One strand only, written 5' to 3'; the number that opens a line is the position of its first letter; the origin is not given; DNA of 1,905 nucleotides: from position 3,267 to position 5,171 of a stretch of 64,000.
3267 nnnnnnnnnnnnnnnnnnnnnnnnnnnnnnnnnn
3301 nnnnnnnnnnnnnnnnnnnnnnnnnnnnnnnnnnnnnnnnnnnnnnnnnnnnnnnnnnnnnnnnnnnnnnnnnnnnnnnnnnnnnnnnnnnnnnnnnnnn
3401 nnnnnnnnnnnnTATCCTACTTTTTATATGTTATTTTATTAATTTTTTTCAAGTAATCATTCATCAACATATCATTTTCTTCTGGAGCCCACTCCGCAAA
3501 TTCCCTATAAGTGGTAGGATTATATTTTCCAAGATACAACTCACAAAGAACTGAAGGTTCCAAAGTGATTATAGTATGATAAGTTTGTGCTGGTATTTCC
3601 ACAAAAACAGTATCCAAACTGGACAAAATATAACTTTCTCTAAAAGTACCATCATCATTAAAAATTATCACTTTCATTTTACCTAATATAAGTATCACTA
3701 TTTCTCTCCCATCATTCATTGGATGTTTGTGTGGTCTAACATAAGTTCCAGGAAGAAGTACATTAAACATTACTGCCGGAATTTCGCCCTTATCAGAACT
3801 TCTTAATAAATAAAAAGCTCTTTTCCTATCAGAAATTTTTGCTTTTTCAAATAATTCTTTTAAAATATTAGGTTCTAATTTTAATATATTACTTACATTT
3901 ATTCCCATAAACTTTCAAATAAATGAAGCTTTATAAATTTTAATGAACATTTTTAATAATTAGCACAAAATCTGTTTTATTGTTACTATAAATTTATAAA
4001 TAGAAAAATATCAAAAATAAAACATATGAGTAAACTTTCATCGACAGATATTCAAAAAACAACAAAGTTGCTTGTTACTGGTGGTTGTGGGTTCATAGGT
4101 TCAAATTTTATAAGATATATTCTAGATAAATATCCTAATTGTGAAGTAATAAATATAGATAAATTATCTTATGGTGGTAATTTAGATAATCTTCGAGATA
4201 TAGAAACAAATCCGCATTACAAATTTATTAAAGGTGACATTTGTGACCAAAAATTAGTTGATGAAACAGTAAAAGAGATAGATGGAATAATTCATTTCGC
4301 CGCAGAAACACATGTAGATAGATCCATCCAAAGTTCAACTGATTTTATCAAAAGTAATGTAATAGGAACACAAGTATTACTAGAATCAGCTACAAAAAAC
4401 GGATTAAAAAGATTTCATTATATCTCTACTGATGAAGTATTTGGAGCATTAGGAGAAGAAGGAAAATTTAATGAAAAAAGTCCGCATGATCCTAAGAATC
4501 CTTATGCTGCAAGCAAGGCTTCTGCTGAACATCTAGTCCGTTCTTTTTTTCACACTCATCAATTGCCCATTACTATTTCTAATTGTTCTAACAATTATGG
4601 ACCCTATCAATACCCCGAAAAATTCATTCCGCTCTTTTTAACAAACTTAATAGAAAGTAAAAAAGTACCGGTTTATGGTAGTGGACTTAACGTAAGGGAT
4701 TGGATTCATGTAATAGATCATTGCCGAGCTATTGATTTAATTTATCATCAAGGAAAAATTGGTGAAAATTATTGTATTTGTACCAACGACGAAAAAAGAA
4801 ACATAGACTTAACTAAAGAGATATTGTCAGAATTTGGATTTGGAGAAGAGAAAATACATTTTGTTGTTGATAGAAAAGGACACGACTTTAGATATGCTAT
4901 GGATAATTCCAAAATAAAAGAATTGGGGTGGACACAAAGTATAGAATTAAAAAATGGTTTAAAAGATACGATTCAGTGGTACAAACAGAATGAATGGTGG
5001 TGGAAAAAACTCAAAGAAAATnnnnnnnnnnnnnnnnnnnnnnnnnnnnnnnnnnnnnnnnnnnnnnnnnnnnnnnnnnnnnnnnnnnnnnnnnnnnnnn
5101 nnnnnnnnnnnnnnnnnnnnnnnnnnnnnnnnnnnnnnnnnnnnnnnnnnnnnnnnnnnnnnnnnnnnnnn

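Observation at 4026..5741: Single-polypeptide RmlB-RmlA fusion in reversed pathway order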

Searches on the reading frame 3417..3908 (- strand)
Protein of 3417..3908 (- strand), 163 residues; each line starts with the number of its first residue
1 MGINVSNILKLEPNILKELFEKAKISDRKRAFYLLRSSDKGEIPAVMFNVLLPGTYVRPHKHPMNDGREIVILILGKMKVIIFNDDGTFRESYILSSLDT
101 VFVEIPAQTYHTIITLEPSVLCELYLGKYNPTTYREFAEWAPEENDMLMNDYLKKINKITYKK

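Call 3: search_protein_families(library=pfam, proteins=[window:3417-3908:-], max_evalue=0.001)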
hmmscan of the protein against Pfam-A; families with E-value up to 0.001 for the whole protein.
window:3417-3908:- (163 aa): 1 family
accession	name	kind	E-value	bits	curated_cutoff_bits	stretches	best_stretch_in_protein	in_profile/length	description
PF19480.5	DUF6016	-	2.2e-12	48.1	27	1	13-91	3-78/141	Domain of unknown function (DUF6016)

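Call 4: search_protein_families(library=ncbifam, proteins=[window:3417-3908:-], max_evalue=0.001)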
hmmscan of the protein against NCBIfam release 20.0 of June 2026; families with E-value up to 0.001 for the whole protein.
window:3417-3908:- (163 aa): 1 family
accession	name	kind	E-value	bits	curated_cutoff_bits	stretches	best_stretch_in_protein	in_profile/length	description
TIGR04366.1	cupin_WbuC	subfamily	2.4e-30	105.1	42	1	13-142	4-132/132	WbuC family cupin fold metalloprotein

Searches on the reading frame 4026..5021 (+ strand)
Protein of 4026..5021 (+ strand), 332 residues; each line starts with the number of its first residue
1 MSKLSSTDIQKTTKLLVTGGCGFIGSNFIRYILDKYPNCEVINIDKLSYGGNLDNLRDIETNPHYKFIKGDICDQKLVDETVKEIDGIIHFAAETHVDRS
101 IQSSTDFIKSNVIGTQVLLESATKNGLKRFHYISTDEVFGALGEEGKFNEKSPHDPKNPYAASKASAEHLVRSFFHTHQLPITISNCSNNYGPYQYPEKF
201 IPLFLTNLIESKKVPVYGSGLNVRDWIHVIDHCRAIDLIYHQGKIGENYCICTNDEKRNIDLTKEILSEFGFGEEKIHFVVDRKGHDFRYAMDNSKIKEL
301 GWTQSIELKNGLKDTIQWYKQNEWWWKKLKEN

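Call 18: search_solved_structures(query=window:4026-5021:+, max_evalue=1e-80, show_alignments=2)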
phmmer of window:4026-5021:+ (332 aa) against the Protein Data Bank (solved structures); distinct sequences matched with E-value up to 1e-80: 9.
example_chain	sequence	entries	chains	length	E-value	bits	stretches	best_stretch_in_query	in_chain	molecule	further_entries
6bi4_A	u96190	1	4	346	7.3e-111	373.7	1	13-330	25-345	dTDP-glucose 4,6-dehydratase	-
2hun_A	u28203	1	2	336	9.3e-107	360.2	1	12-330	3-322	336aa long hypothetical dTDP-glucose 4,6-dehydratase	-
1r66_A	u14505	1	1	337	7.4e-95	321.1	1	14-330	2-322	TDP-glucose-4,6-dehydratase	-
1r6d_A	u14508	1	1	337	9.7e-94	317.4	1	14-330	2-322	TDP-glucose-4,6-dehydratase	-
8shh_A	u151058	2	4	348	4.5e-91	308.6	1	14-331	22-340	dTDP-glucose 4,6-dehydratase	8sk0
8du1_A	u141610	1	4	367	2.2e-89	303.1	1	14-327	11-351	dTDP-glucose 4,6-dehydratase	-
1bxk_A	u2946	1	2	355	1e-88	300.9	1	14-331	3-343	PROTEIN (DTDP-GLUCOSE 4,6-DEHYDRATASE)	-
1kep_A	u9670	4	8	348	8.4e-87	294.6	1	14-331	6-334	dTDP-D-glucose 4,6-dehydratase | DTDP-GLUCOSE 4,6-DEHYDRATASE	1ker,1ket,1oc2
1g1a_A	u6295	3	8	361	4.5e-85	288.9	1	14-330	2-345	DTDP-D-GLUCOSE 4,6-DEHYDRATASE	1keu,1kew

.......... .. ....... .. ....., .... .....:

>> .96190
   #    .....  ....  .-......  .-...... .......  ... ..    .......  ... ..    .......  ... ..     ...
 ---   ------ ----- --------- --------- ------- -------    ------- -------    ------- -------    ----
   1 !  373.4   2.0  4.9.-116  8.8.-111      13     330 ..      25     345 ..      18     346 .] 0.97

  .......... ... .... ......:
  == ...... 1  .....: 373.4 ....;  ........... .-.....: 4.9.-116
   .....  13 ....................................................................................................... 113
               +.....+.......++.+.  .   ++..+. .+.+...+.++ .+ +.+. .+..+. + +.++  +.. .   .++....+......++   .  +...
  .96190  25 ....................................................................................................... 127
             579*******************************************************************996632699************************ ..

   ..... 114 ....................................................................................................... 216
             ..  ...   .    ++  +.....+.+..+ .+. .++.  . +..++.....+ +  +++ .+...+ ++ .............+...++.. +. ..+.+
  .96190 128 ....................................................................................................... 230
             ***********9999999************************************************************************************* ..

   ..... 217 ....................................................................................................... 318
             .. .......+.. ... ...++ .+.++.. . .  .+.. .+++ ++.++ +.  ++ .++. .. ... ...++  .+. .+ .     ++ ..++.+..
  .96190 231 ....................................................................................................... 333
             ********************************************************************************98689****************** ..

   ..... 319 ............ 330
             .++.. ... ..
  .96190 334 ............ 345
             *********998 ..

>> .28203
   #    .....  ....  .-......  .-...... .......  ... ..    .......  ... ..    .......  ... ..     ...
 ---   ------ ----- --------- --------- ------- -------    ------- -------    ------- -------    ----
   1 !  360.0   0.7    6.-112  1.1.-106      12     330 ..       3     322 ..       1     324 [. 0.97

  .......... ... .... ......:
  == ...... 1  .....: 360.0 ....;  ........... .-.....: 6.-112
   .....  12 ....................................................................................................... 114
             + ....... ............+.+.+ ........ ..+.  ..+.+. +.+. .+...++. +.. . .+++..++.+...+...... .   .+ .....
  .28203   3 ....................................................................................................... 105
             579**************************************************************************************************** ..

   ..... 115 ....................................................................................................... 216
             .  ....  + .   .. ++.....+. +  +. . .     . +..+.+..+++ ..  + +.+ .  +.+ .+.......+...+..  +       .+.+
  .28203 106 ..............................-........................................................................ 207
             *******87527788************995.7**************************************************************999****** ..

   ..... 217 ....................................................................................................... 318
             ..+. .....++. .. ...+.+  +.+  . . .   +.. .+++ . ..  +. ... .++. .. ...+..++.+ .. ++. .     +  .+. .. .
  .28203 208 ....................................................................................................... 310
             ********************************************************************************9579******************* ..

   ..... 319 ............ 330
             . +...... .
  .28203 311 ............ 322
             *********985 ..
